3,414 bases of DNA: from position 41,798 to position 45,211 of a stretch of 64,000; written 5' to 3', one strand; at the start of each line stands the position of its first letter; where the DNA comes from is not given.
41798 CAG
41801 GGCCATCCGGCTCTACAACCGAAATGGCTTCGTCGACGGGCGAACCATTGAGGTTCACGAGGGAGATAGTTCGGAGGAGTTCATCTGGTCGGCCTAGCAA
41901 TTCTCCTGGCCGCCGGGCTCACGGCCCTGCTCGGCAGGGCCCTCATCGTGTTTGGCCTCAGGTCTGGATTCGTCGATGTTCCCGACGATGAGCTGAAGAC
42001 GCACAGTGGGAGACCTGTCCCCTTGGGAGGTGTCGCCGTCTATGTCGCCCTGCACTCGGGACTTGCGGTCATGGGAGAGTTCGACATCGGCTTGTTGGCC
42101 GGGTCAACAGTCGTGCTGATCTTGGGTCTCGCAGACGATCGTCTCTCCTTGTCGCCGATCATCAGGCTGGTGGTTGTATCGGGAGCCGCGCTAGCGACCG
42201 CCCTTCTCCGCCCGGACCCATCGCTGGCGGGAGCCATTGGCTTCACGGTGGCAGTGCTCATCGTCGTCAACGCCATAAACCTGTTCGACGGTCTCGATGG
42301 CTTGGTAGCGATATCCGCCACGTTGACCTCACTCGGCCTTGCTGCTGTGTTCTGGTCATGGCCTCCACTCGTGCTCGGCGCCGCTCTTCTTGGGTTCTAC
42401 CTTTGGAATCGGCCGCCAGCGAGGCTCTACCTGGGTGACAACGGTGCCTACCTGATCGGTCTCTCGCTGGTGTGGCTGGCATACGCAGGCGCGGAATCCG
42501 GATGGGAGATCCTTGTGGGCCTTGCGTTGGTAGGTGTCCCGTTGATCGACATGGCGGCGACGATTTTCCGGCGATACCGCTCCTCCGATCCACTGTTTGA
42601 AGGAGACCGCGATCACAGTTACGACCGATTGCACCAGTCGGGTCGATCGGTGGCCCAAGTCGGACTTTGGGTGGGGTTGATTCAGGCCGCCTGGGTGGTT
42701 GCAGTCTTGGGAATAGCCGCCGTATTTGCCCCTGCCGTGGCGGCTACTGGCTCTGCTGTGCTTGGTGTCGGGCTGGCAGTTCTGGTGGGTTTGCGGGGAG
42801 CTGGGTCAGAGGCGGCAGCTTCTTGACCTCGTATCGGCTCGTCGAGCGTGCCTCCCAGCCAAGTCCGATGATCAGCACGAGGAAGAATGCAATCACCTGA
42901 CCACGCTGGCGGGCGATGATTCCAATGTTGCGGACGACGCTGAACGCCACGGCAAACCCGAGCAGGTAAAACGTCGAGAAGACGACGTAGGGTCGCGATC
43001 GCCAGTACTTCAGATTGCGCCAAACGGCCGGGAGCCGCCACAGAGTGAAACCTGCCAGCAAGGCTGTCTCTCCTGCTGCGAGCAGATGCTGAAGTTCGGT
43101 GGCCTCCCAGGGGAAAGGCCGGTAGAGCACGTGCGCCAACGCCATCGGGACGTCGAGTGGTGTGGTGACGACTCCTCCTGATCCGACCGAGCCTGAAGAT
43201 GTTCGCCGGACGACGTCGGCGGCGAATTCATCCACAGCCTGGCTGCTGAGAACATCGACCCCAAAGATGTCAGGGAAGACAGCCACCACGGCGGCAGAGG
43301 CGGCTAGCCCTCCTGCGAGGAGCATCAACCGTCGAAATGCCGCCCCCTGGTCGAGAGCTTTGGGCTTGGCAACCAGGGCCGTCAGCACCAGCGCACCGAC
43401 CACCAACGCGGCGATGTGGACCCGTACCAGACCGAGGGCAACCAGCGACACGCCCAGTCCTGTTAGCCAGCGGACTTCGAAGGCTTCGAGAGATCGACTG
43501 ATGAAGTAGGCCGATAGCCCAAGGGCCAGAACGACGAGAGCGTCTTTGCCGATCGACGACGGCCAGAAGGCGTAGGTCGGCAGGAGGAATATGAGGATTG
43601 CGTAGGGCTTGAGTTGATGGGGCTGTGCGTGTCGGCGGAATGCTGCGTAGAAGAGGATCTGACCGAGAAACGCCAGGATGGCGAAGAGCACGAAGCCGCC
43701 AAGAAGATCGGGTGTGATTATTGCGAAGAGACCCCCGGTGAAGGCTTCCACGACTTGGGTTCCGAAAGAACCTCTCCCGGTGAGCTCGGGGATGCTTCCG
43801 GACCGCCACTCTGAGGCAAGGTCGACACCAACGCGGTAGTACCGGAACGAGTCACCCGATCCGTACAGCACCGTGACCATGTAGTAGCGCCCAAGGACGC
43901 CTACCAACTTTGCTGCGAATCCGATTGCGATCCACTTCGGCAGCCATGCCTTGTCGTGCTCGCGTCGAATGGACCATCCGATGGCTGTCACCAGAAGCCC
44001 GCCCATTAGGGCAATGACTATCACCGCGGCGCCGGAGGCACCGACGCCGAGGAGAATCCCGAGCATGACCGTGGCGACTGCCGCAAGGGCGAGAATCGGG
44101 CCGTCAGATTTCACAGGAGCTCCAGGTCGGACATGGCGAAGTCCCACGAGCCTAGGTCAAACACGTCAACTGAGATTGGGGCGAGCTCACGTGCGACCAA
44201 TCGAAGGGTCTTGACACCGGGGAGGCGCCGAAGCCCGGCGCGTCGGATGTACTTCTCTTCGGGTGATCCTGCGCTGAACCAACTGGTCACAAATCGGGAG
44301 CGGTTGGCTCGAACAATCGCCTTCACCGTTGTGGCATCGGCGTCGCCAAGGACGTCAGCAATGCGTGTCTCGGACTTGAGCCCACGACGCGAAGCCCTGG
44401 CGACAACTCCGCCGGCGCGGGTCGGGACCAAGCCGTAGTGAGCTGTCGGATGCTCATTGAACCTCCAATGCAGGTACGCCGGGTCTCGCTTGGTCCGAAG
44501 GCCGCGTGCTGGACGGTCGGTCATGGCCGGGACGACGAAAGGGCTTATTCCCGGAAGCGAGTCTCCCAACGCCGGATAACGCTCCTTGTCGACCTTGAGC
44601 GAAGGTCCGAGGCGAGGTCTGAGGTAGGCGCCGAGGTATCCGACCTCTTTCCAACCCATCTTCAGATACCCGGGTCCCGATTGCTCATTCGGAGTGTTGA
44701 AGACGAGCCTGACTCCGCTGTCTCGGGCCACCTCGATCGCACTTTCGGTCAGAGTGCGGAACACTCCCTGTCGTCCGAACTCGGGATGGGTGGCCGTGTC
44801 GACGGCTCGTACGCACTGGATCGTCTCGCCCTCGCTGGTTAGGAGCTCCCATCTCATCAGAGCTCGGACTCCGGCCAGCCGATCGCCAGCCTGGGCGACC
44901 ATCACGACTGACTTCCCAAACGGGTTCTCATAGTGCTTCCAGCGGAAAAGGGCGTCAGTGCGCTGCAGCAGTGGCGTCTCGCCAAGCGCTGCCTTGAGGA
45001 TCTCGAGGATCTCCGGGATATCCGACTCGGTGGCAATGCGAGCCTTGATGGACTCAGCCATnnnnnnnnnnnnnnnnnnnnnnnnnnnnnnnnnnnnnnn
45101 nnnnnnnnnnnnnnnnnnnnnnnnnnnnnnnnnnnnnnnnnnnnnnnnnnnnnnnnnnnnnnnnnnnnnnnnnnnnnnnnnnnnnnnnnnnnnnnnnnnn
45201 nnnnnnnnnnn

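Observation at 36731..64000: Large Wzx/Wzy-type surface-glycan locus next to an SLH-anchored protein, candidate cell-wall polymer or surface-protein glycosylation system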

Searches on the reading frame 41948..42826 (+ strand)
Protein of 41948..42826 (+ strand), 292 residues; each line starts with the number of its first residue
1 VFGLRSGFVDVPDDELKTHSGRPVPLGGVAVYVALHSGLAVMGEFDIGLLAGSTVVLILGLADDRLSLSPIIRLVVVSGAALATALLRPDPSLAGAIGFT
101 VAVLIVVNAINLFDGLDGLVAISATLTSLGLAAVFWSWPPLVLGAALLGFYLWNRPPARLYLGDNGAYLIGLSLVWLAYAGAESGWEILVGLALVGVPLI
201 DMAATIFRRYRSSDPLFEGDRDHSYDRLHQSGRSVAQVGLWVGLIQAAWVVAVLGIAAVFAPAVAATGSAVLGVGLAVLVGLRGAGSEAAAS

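Call 4: search_protein_families(library=pfam, proteins=[window:41948-42826:+], max_evalue=0.001)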
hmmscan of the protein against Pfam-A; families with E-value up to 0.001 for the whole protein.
window:41948-42826:+ (292 aa): 1 family
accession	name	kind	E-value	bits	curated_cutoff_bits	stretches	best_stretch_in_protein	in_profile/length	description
PF00953.26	Glycos_transf_4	-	8.2e-21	75.1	27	1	48-180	3-158/160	Glycosyl transferase family 4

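Call 11: search_protein_families(library=ncbifam, proteins=[window:41948-42826:+], max_evalue=0.01)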
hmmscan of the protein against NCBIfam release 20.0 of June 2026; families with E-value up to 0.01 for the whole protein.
window:41948-42826:+ (292 aa): 3 families
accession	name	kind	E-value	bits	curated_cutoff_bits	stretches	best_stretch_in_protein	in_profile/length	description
TIGR02380.1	ECA_wecA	exception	1.6e-20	73.5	326.05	1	7-258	26-308/346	UDP-N-acetylglucosamine--undecaprenyl-phosphate N-acetylglucosaminephosphotransferase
NF053644.1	MraY_archaea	equivalog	4e-09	36.3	450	1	101-178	188-272/340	pseudomurein biosynthesis MraY family phospho-N-acetylmuramoyl-pentapeptide-transferase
TIGR00445.1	mraY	equivalog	1e-06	28.5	192.05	1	100-179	141-243/321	phospho-N-acetylmuramoyl-pentapeptide-transferase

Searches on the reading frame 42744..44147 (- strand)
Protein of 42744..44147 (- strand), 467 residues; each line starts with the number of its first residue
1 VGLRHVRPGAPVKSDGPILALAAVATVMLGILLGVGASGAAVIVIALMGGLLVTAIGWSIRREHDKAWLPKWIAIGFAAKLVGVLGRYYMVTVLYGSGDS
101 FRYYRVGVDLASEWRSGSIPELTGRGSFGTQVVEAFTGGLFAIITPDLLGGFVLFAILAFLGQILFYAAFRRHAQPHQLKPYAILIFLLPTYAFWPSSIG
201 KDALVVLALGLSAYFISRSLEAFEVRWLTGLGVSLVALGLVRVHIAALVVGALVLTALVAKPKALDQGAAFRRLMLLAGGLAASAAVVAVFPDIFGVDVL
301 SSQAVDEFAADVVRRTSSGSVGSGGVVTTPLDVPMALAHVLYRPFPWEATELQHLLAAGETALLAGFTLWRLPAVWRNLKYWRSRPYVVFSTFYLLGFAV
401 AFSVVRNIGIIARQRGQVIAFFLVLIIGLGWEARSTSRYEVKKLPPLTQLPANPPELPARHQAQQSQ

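Call 4: search_protein_families(library=pfam, proteins=[window:42744-44147:-], max_evalue=0.001)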
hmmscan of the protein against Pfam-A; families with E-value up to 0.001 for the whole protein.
window:42744-44147:- (467 aa): 0 families

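Call 6: search_protein_families(library=pfam, proteins=[window:42744-44147:-], max_evalue=1)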
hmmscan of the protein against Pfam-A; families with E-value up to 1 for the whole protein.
window:42744-44147:- (467 aa): 1 family
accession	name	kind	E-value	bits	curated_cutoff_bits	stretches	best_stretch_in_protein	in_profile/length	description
PF13231.12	PMT_2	-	0.0058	17.3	26.1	1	135-267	8-140/160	Dolichyl-phosphate-mannose-protein mannosyltransferase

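Call 11: search_protein_families(library=ncbifam, proteins=[window:42744-44147:-], max_evalue=0.01)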
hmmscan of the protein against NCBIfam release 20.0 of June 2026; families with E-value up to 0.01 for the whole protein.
window:42744-44147:- (467 aa): 0 families

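Call 51: search_protein_families(library=pfam, alignment_id=A2, max_evalue=0.1)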
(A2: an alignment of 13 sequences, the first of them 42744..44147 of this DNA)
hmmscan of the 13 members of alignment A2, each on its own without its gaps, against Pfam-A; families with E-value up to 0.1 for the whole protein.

A. member 1, window:42744-44147:- (467 aa): 1 family
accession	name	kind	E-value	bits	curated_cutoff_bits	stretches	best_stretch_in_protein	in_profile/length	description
PF13231.12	PMT_2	-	0.0058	17.3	26.1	1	135-267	8-140/160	Dolichyl-phosphate-mannose-protein mannosyltransferase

B. families by the number of members that match (of 13 scanned): 8 families
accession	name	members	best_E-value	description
PF13231.12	PMT_2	7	1.1e-06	Dolichyl-phosphate-mannose-protein mannosyltransferase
PF05858.17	BIV_Env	3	0.0055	Bovine immunodeficiency virus surface protein (SU)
PF09913.15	DUF2142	1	2.6e-05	Predicted membrane protein (DUF2142)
PF22990.1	ABHD16_N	1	0.029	Phosphatidylserine Lipase ABHD16 N-terminal domain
PF22954.2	DUF7027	1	0.03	Domain of unknown function (DUF7027)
PF11696.13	DUF3292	1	0.092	Protein of unknown function (DUF3292)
PF24838.2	8xMP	1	0.092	Octameric membrane protein family (8xMP)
PF02367.23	TsaE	1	0.094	Threonylcarbamoyl adenosine biosynthesis protein TsaE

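Call 52: search_solved_structures(query=A2, max_evalue=10, show_alignments=1)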
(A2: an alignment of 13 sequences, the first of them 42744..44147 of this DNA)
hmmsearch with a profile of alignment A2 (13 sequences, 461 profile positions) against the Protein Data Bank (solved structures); distinct sequences matched with E-value up to 10: 1.
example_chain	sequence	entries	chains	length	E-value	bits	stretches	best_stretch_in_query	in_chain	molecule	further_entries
6m6z_A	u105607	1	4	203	0.011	17.5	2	409-451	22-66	TMH4C4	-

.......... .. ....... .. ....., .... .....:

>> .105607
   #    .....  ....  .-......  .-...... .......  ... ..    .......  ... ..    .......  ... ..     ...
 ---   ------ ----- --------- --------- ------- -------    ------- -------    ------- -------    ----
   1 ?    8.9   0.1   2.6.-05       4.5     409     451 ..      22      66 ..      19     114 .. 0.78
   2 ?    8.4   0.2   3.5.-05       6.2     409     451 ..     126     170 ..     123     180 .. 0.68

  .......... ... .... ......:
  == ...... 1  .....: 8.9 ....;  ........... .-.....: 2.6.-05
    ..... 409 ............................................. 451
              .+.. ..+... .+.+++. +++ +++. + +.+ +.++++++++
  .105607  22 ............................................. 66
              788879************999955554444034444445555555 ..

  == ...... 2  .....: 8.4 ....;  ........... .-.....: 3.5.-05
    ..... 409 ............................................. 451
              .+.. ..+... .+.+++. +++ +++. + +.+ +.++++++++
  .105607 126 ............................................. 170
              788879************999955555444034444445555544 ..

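Call 61: predict_structure(alignment_id=A3)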
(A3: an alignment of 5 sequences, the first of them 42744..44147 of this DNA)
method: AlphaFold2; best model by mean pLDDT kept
length: 467 residues; sequences in the alignment: 5
mean_pLDDT: 41.8   pTM: 0.30
mean pLDDT of the five models: 41.8, 40.5, 39.4, 37.9, 37.3
residues with pLDDT >= 90: 0; 70-90: 0; 50-70: 76; < 50: 391
segments of 3 or more residues with pLDDT < 50: 1-21, 27-44, 57-60, 62-65, 86-112, 119-154, 190-383, 385-467
pLDDT, mean of each block of 10 residues (from residue 1): 32 44 49 43 49 50 51 57 50 40 44 50 39 34 37 51 55 59 55 40 41 40 37 38 40 45 42 44 38 31 39 34 30 35 34 41 45 45 46 46 33 35 38 33 34 37 36
secondary structure, 60 per line:
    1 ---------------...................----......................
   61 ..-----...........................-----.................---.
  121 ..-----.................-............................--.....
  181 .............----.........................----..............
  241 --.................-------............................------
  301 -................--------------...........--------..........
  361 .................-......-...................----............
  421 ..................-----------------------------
elements in order: H16-34 H39-62 H68-94 H100-116 H128-144 H146-173 H176-193 H198-222 H227-240 H243-259 H267-294 H302-317 H332-342 H351-377 H379-384 H386-404 H409-438

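Call 75: search_protein_representatives(alignment_id=A3)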
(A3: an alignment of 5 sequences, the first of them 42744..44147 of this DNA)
Query: 5 sequences, 762 profile positions. Proteins with E-value up to 0.001 (for the whole library): 17941; up to 1e-10: 7823; up to 1e-30: 1367. The best 150 are listed.
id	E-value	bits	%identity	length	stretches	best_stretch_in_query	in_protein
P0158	4.2e-188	643.7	-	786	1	12-751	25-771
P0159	5.2e-107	375.5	-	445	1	20-422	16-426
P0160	5.2e-99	349.1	-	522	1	30-447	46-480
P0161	1.0e-96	341.5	-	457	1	24-424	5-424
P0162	9.5e-95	335.0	-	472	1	29-427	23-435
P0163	1.0e-93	331.6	-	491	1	12-432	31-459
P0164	3.9e-93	329.6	-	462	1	21-424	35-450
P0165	1.3e-92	327.9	-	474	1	7-424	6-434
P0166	1.0e-91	324.9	-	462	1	25-428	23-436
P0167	3.1e-91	323.4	-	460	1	17-431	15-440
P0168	8.3e-91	322.0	-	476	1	20-423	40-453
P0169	1.6e-90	321.0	-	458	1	44-423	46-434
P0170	9.2e-89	315.2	-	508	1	11-430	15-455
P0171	4.3e-88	313.0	-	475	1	44-424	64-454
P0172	8.9e-88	311.9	-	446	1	12-424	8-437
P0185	4.9e-84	299.6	-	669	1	62-424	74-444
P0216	1.7e-79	284.6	-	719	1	22-441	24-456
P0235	1.1e-77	278.6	-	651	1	20-479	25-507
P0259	2.1e-75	271.0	-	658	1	12-454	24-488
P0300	1.5e-72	261.6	-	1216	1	38-472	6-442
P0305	2.2e-72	261.0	-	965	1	22-427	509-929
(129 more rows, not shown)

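Call 79: search_protein_families(library=pfam, alignment_id=A4, max_evalue=0.01)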
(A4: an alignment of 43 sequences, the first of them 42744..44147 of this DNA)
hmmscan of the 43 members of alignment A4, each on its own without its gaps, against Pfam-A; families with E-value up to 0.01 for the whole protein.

A. member 1, window:42744-44147:- (467 aa): 1 family
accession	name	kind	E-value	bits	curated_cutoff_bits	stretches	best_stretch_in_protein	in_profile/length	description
PF13231.12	PMT_2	-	0.0058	17.3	26.1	1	135-267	8-140/160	Dolichyl-phosphate-mannose-protein mannosyltransferase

B. families by the number of members that match (of 43 scanned): 10 families
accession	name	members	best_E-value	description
PF13231.12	PMT_2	5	0.0013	Dolichyl-phosphate-mannose-protein mannosyltransferase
PF13196.11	DUF4012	1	9.6e-24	Protein of unknown function (DUF4012)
PF13614.12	AAA_31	1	5.5e-07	AAA domain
PF01656.29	CbiA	1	7.5e-07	CobQ/CobB/MinD/ParA nucleotide binding domain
PF00448.28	SRP54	1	2.9e-05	SRP54-type protein, GTPase domain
PF10609.15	ParA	1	0.0002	NUBPL iron-transfer P-loop NTPase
PF09913.15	DUF2142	1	0.0007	Predicted membrane protein (DUF2142)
PF13515.12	FUSC_2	1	0.0032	Fusaric acid resistance protein-like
PF05656.20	DUF805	1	0.0067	Protein of unknown function (DUF805)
PF09140.17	MipZ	1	0.0082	ATPase MipZ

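Call 81: search_protein_families(library=pfam, proteins=[P0305, P0300, P0158, P0216, P0185, P0235, P0259], max_evalue=0.01)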
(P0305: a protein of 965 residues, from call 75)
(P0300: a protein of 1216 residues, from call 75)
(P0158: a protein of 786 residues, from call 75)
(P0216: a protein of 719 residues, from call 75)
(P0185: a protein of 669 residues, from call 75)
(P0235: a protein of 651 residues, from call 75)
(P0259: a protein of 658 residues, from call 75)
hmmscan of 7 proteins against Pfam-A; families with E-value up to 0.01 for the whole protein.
P0305 (965 aa): 6 families
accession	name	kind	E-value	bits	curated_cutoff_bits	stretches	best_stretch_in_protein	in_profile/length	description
PF13614.12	AAA_31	-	5.5e-07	30.1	27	1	208-234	13-39/177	AAA domain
PF01656.29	CbiA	-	7.5e-07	29.6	25.4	1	199-324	1-54/125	CobQ/CobB/MinD/ParA nucleotide binding domain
PF00448.28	SRP54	-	2.9e-05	24.3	22.7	1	204-313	8-106/196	SRP54-type protein, GTPase domain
PF10609.15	ParA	-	0.0002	21.3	27.1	1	197-350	4-170/246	NUBPL iron-transfer P-loop NTPase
PF13231.12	PMT_2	-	0.0013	19.4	26.1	1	624-753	8-138/160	Dolichyl-phosphate-mannose-protein mannosyltransferase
PF09140.17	MipZ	-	0.0082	15.9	20.7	0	204-320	8-126/262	ATPase MipZ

P0300 (1216 aa): 1 family
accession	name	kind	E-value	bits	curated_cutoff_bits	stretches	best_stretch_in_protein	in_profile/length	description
PF13196.11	DUF4012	-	9.6e-24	85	28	1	738-872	1-123/144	Protein of unknown function (DUF4012)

P0158 (786 aa): 2 families
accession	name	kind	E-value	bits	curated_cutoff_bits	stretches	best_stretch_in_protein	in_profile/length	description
PF13231.12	PMT_2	-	0.0006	20.5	26.1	1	154-305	5-155/160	Dolichyl-phosphate-mannose-protein mannosyltransferase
PF07475.17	Hpr_kinase_C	-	0.0076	16.2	33.3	0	603-650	7-54/171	HPr Serine kinase C-terminal domain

P0216 (719 aa): 0 families

P0185 (669 aa): 0 families

P0235 (651 aa): 0 families

P0259 (658 aa): 1 family
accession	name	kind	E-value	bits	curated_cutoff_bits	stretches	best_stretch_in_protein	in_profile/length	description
PF13231.12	PMT_2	-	0.0048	17.6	26.1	1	152-282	3-135/160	Dolichyl-phosphate-mannose-protein mannosyltransferase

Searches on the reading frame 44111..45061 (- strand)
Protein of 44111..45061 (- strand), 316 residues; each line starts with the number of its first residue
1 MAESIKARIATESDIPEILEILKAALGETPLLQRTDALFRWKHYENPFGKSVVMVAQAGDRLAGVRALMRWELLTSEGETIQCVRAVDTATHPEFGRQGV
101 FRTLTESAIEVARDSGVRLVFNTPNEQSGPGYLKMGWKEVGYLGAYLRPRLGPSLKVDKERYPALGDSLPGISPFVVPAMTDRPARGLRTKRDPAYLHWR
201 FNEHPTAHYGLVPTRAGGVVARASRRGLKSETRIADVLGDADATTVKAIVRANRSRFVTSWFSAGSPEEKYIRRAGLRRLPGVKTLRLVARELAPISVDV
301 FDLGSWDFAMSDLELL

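Call 4: search_protein_families(library=pfam, proteins=[window:44111-45061:-], max_evalue=0.001)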
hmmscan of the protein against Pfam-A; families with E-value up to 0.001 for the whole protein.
window:44111-45061:- (316 aa): 2 families
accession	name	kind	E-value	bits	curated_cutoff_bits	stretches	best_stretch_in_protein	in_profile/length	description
PF13527.13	Acetyltransf_9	-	6.4e-15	55.7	25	1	7-138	2-125/127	Acetyltransferase (GNAT) domain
PF00583.31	Acetyltransf_1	-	0.00021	22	20.7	1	20-137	6-116/116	Acetyltransferase (GNAT) family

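Call 11: search_protein_families(library=ncbifam, proteins=[window:44111-45061:-], max_evalue=0.01)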
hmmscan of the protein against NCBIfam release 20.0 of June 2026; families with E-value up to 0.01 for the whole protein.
window:44111-45061:- (316 aa): 0 families
